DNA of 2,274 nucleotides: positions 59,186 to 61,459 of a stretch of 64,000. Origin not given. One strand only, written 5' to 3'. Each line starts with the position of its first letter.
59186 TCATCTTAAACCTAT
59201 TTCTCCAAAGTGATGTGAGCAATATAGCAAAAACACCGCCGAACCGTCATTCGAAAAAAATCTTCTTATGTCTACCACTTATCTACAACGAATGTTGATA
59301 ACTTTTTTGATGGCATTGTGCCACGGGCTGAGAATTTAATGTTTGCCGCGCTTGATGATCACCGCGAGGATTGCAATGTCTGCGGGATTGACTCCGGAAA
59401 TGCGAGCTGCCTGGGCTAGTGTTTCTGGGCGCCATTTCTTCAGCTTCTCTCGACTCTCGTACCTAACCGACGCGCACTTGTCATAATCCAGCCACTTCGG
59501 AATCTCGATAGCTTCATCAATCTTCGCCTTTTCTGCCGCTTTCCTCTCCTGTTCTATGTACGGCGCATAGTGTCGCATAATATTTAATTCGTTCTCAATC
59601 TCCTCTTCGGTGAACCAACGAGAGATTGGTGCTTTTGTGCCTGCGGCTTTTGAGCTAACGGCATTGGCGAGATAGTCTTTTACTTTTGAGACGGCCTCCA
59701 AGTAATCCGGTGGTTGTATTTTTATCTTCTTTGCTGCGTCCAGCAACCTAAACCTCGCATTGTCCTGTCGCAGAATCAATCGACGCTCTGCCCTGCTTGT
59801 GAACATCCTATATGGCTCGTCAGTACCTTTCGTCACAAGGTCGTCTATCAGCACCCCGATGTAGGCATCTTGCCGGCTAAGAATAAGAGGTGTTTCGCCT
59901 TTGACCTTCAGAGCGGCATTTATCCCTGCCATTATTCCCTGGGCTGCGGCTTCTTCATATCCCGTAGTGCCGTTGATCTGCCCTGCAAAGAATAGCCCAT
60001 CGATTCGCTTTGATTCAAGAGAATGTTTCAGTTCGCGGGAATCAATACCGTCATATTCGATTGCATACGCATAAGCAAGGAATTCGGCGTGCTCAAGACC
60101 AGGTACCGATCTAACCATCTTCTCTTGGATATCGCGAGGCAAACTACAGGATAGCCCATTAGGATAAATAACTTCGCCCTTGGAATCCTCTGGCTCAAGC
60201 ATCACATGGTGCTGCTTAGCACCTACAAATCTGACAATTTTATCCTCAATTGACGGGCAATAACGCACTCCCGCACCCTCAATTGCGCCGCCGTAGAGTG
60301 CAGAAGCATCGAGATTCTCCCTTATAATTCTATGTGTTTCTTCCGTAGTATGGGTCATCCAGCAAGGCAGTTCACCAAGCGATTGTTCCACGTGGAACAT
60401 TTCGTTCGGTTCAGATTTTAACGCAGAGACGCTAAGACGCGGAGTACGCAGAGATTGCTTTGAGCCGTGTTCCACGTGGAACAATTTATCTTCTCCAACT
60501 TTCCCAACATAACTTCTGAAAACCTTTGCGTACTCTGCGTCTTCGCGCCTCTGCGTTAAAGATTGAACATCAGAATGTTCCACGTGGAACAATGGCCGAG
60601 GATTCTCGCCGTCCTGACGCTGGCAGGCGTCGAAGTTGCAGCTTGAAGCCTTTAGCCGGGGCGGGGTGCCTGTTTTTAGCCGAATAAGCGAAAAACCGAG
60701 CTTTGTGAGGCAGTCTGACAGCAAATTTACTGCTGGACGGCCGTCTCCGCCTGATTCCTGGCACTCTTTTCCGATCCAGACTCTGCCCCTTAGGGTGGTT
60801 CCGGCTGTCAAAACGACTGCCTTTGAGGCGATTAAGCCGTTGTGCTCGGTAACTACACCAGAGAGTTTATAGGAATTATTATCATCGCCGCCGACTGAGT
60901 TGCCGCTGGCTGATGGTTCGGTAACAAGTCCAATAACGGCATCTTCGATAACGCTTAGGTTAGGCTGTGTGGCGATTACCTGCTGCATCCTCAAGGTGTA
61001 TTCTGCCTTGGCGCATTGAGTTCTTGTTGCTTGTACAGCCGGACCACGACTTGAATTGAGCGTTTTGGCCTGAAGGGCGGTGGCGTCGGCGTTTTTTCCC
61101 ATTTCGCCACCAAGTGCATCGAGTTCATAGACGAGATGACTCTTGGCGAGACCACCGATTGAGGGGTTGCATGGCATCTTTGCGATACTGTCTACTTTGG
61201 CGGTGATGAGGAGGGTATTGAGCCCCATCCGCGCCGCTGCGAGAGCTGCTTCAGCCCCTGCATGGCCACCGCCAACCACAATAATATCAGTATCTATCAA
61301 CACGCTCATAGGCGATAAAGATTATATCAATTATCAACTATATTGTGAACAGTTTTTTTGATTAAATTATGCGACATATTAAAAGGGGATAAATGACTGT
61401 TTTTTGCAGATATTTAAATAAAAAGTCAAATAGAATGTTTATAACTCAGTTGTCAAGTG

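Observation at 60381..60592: mnmG carries a stop-free composite palindrome of about 210 nt (3 x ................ plus inverted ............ arms)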

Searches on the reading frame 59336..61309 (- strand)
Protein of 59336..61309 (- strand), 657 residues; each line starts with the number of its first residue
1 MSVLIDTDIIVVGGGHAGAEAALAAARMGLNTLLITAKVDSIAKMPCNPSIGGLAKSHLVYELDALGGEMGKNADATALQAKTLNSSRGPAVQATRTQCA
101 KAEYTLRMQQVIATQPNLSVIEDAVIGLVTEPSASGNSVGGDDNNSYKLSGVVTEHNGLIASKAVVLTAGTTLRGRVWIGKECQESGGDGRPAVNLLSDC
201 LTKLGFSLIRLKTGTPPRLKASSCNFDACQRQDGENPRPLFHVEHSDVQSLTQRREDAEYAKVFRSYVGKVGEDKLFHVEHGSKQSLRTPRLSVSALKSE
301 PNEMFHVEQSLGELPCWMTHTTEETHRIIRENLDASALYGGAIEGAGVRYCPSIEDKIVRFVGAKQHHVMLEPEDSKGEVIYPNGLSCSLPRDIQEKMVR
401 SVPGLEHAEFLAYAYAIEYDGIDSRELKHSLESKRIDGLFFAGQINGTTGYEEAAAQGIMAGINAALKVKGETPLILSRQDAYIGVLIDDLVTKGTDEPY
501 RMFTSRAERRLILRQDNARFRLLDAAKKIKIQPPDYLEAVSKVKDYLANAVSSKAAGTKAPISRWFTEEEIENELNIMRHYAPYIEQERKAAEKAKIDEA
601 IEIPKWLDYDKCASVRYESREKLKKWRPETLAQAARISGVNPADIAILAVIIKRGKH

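Call 11: find_homologous_proteins(query=window:59336-61309:-, max_evalue=1e-50)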
Query window:59336-61309:- (657 aa): 8000 proteins with E <= 1e-50 among 8000 candidates; the best 120 are listed.
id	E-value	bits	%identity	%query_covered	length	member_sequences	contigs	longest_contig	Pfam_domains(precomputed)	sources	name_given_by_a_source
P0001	0.0e+0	1476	100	100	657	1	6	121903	PF01134.29,PF13932.16,PF12831.14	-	-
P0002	0.0e+0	1406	94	100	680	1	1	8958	PF01134.29,PF13932.16,PF12831.14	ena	-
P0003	0.0e+0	1391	93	100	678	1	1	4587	PF01134.29,PF13932.16,PF12831.14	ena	-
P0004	0.0e+0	1391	93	100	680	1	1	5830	PF01134.29,PF13932.16,PF12831.14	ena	-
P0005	0.0e+0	1389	93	100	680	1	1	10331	PF01134.29,PF13932.16,PF12831.14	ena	-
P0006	0.0e+0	1386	93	100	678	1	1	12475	PF01134.29,PF13932.16,PF12831.14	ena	-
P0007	0.0e+0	1386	93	100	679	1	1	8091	PF01134.29,PF13932.16,PF12831.14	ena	-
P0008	0.0e+0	1384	93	100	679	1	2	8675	PF01134.29,PF13932.16,PF12831.14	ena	-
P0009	0.0e+0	1380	95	100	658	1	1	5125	PF01134.29,PF13932.16,PF12831.14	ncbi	-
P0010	0.0e+0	1377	94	100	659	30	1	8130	PF01134.29,PF13932.16,PF12831.14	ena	-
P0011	0.0e+0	1364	92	99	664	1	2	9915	PF01134.29,PF13932.16,PF12831.14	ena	-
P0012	0.0e+0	1360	92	100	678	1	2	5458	PF01134.29,PF13932.16,PF12831.14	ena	-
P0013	0.0e+0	1350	92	99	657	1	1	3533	PF01134.29,PF13932.16,PF12831.14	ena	-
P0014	0.0e+0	1350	89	100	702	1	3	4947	PF01134.29,PF13932.16,PF12831.14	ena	-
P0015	0.0e+0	1348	92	99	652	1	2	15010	PF01134.29,PF13932.16,PF12831.14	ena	-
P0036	0.0e+0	1318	83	100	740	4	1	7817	PF01134.29,PF13932.16,PF12831.14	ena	-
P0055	0.0e+0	1297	89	99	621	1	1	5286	PF01134.29,PF13932.16,PF12831.14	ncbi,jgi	jgi:tRNA uridine 5-carboxymethylaminomethyl modification enzyme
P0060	0.0e+0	1295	84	99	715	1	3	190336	PF01134.29,PF13932.16,PF12831.14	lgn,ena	-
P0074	0.0e+0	1273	88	99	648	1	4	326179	PF01134.29,PF13932.16,PF12831.14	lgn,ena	-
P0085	0.0e+0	1259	88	99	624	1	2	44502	PF01134.29,PF13932.16,PF12831.14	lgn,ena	-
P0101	0.0e+0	1238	79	100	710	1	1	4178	PF03486.21,PF01134.29,PF13932.16,PF12831.14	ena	-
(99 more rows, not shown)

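Call 12: search_protein_families(library=pfam, proteins=[window:59336-61309:-])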
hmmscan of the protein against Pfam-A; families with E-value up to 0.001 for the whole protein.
window:59336-61309:- (657 aa): 6 families
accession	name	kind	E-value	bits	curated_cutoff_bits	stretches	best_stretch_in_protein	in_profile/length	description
PF01134.28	GIDA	-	2.6e-144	481.5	22.1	2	8-248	1-227/391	Glucose inhibited division protein A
PF13932.14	SAM_GIDA_C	-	5.2e-21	74.6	27.1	1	593-648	1-56/57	tRNA modifying enzyme MnmG/GidA C-terminal helical bundle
PF12831.13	FAD_oxidored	-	7.6e-08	32.5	27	1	8-37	1-30/416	FAD dependent oxidoreductase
PF03486.20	HI0933_like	-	3.9e-05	23.6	50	0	8-44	2-38/244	HI0933-like protein Rossmann domain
PF07992.20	Pyr_redox_2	-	9e-05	22.5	26.1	1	8-39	2-32/291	Pyridine nucleotide-disulphide oxidoreductase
PF00890.30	FAD_binding_2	-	0.00061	19.5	20.4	0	8-38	1-31/414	FAD binding domain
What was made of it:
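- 59336..61309 (-): mnmG (gidA) coding sequence, 657 aa, hosting the insert. Pfam GIDA E=2.6e-144 and SAM_GIDA_C (call 12).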

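Call 15: find_related_loci(query=window:59336-61309:-, collection=genome_contigs, flank=10000)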
Query window:59336-61309:- (657 aa) in genome_contigs; peptide patterns used: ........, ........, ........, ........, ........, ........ (x = any residue, [..] = any of these).
600 stretches matched a pattern (row limit reached: there are more); 590 encode a relative of the query (tblastn E <= 1e-3); the best 80 are kept; 80 distinct loci.
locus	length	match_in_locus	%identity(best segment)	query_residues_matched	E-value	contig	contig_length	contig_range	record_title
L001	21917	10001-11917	62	1-655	0e+0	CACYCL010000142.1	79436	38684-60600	uncultured bacterium isolate RUG11810 genome assembly, contig: RUG11810_asm_142, whole genome shotgun sequence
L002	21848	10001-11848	62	9-657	0e+0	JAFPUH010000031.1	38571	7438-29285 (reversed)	MAG: Kiritimatiellae bacterium isolate RGIG1481 Goat_Abomasum-1__c398197, whole genome shotgun sequence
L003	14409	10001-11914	61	8-657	0e+0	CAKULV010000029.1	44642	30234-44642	MAG: uncultured Kiritimatiellaeota bacterium isolate REFINED_METABAT215_TOP10_CONTIGS_1500_ASSEMBLY_K77_MERGED__Hadza_Mo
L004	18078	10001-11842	61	8-655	0e+0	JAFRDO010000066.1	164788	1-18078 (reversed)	MAG: Kiritimatiellae bacterium isolate RGIG2398 Goat_Ileum-4__c251849, whole genome shotgun sequence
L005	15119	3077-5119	56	6-657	0e+0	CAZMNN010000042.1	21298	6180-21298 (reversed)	MAG TPA_asm: uncultured Lentisphaeraceae bacterium isolate binchicken_co370_263 genome assembly, contig: NODE_2637_lengt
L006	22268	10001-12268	57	8-657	0e+0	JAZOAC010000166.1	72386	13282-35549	MAG: Kiritimatiellia bacterium isolate T1900044764_TS20190230.MAGScoT_cleanbin_000043 SGB_2394_k141_1279591, whole genom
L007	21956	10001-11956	48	5-654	0e+0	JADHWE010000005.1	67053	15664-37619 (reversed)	MAG: Kiritimatiellae bacterium isolate BS750m-G19 BS-750m-C223, whole genome shotgun sequence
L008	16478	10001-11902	48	1-655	0e+0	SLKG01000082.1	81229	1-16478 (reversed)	MAG: Kiritimatiellae bacterium isolate CSSed165cm_264 CSSed16-5cm-131, whole genome shotgun sequence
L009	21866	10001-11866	47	9-655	0e+0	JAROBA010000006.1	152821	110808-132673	Pontiellaceae bacterium B1224 scaffold_6_length=152822, whole genome shotgun sequence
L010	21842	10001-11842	47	16-654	0e+0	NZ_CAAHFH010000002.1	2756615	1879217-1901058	Pontiella sulfatireligans strain F21(T), whole genome shotgun sequence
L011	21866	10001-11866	46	8-654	0e+0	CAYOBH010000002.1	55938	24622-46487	MAG TPA_asm: uncultured Verrucomicrobiota bacterium isolate SRP263991_co2_653 genome assembly, contig: NODE_379_length_5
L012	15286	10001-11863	47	10-654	0e+0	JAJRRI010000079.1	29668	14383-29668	MAG: Verrucomicrobia bacterium isolate Dive100_bin2.72 k141_316832, whole genome shotgun sequence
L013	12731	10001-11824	46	8-655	5e-180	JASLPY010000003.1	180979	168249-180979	MAG: Kiritimatiellia bacterium isolate Arabian11_MAG_70 NODE_3_length_180979_cov_8.330057, whole genome shotgun sequence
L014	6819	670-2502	46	8-654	2e-179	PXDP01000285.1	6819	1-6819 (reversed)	MAG: PVC group bacterium isolate T3Sed10_339R1 T3-Sed10-C30264, whole genome shotgun sequence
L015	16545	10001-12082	45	8-653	3e-177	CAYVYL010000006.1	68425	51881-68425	MAG TPA_asm: uncultured Verrucomicrobiota bacterium isolate binchicken_co181_170 genome assembly, contig: NODE_385_lengt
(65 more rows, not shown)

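Call 31: find_encoding_contigs(protein=P0055, flank=3000, max_places=1)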
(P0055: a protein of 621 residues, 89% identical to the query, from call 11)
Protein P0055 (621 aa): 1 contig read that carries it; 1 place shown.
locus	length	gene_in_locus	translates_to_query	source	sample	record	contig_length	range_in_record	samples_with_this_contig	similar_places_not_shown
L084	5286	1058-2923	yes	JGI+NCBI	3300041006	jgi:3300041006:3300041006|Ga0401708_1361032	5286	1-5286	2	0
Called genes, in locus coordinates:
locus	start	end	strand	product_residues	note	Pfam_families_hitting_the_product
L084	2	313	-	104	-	?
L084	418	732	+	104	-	-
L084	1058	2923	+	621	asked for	PF01134:GIDA, PF12831:FAD_oxidored (weak), PF13932:SAM_GIDA_C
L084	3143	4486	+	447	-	PF00308:Bac_DnaA, PF00004:AAA (weak), PF01695:IstB_IS21 (weak), PF08299:Bac_DnaA_C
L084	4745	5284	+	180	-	?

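Call 32: find_encoding_contigs(protein=P0085, flank=3000, max_places=1)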
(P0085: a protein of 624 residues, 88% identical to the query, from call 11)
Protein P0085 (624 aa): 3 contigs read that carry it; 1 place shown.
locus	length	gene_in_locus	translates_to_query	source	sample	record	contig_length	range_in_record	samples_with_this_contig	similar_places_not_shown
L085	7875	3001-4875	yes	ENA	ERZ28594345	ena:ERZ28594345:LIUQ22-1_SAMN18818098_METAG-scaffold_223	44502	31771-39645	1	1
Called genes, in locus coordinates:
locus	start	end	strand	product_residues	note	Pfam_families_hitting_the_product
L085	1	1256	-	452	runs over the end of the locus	-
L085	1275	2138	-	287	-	PF01663:Phosphodiest (faint), PF01676:Metalloenzyme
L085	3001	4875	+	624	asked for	PF01134:GIDA, PF12831:FAD_oxidored (weak), PF01134:GIDA, PF13932:SAM_GIDA_C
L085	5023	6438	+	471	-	PF00308:Bac_DnaA, PF00004:AAA (weak), PF01695:IstB_IS21 (weak), PF08299:Bac_DnaA_C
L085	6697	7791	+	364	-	PF00712:DNA_pol3_beta, PF02767:DNA_pol3_beta_2, PF02768:DNA_pol3_beta_3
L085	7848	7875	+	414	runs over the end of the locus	PF22020:RlmL_1st, PF02926:THUMP, PF01170:UPF0020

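Call 33: find_encoding_contigs(protein=P0036, flank=3000, max_places=1)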
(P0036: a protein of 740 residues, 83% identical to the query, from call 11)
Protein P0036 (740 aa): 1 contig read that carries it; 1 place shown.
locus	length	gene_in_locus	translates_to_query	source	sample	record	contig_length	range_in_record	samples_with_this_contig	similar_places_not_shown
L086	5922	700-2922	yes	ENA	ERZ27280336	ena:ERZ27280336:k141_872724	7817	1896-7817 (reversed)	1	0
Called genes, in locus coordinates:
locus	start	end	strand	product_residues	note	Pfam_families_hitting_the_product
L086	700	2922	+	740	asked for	PF01134:GIDA, PF12831:FAD_oxidored (weak), PF01134:GIDA, PF13932:SAM_GIDA_C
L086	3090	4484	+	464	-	PF00308:Bac_DnaA, PF00004:AAA, PF01695:IstB_IS21, PF08299:Bac_DnaA_C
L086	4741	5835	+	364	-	PF00712:DNA_pol3_beta, PF02767:DNA_pol3_beta_2, PF02768:DNA_pol3_beta_3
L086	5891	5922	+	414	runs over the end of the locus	PF22020:RlmL_1st, PF02926:THUMP, PF01170:UPF0020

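Call 34: find_encoding_contigs(protein=P0074, flank=10000, max_places=1)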
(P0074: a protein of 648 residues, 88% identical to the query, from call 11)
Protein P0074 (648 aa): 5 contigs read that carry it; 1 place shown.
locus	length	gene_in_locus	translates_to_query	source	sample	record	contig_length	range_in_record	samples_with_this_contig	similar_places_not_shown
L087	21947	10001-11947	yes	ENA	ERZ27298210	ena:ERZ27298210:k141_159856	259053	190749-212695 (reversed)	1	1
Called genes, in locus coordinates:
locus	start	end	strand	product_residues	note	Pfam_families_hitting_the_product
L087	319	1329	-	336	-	PF02985:HEAT (faint), PF13646:HEAT_2 (faint), PF13513:HEAT_EZ (faint)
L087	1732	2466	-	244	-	PF00535:Glycos_transf_2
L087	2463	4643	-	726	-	PF07959:Fucose_pyrophosphorylase, PF00288:GHMP_kinases_N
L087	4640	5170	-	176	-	PF02441:Flavoprotein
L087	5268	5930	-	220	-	PF00834:Ribul_P_3_epim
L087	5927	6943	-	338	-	PF01636:APH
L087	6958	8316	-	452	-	-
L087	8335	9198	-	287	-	PF01663:Phosphodiest (faint), PF01676:Metalloenzyme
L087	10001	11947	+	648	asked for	PF01134:GIDA, PF12831:FAD_oxidored (weak), PF01134:GIDA, PF13932:SAM_GIDA_C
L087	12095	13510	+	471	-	PF00308:Bac_DnaA, PF00004:AAA (weak), PF01695:IstB_IS21 (weak), PF08299:Bac_DnaA_C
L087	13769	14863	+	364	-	PF00712:DNA_pol3_beta, PF02767:DNA_pol3_beta_2, PF02768:DNA_pol3_beta_3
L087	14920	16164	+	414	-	PF22020:RlmL_1st, PF02926:THUMP, PF01170:UPF0020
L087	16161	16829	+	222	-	-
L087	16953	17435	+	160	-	PF24250:HVO_2718 (weak), PF12844:HTH_19 (weak), PF01381:HTH_3, PF13560:HTH_31, PF12773:DZR (weak)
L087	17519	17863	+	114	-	PF13240:Zn_Ribbon_1, PF04505:CD225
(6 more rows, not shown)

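Call 35: find_encoding_contigs(protein=P0014, flank=3000, max_places=1)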
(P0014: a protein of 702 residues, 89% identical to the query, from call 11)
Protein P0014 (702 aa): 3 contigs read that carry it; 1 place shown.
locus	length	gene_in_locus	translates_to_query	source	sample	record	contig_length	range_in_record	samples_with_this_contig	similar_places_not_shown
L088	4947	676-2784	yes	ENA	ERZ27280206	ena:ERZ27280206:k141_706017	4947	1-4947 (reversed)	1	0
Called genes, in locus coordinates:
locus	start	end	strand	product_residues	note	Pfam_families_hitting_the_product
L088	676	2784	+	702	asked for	PF01134:GIDA, PF12831:FAD_oxidored (weak), PF01134:GIDA, PF13932:SAM_GIDA_C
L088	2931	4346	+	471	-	PF00308:Bac_DnaA, PF00004:AAA, PF01695:IstB_IS21, PF08299:Bac_DnaA_C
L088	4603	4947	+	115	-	?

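Call 36: find_encoding_contigs(protein=P0060, flank=3000, max_places=1)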
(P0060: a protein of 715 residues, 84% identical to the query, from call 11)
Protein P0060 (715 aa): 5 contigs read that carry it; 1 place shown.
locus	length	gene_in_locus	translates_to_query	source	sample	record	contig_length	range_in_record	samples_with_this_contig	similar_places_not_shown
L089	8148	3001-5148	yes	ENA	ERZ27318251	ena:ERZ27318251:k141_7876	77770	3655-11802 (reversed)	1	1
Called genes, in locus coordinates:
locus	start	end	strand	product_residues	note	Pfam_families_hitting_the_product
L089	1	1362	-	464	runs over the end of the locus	-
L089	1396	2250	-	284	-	PF01663:Phosphodiest (faint), PF01676:Metalloenzyme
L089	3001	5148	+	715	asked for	PF01134:GIDA, PF12831:FAD_oxidored (weak), PF01134:GIDA, PF13932:SAM_GIDA_C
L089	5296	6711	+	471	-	PF00308:Bac_DnaA, PF00004:AAA (weak), PF01695:IstB_IS21 (weak), PF08299:Bac_DnaA_C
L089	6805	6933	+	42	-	-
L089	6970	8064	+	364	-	PF00712:DNA_pol3_beta, PF02767:DNA_pol3_beta_2, PF02768:DNA_pol3_beta_3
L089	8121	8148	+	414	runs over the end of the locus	PF22020:RlmL_1st, PF02926:THUMP, PF01170:UPF0020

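Call 37: find_encoding_contigs(protein=P0101, flank=3000, max_places=1)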
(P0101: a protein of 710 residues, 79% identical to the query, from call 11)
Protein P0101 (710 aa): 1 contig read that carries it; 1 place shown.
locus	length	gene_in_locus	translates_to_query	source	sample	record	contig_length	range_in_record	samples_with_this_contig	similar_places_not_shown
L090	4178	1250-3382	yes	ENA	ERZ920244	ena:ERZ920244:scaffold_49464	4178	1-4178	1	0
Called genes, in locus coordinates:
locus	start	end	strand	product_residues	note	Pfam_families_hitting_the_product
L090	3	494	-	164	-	?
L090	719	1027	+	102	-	-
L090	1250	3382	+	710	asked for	PF01134:GIDA, PF03486:HI0933_like (faint), PF12831:FAD_oxidored (weak), PF01134:GIDA, PF13932:SAM_GIDA_C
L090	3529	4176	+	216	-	?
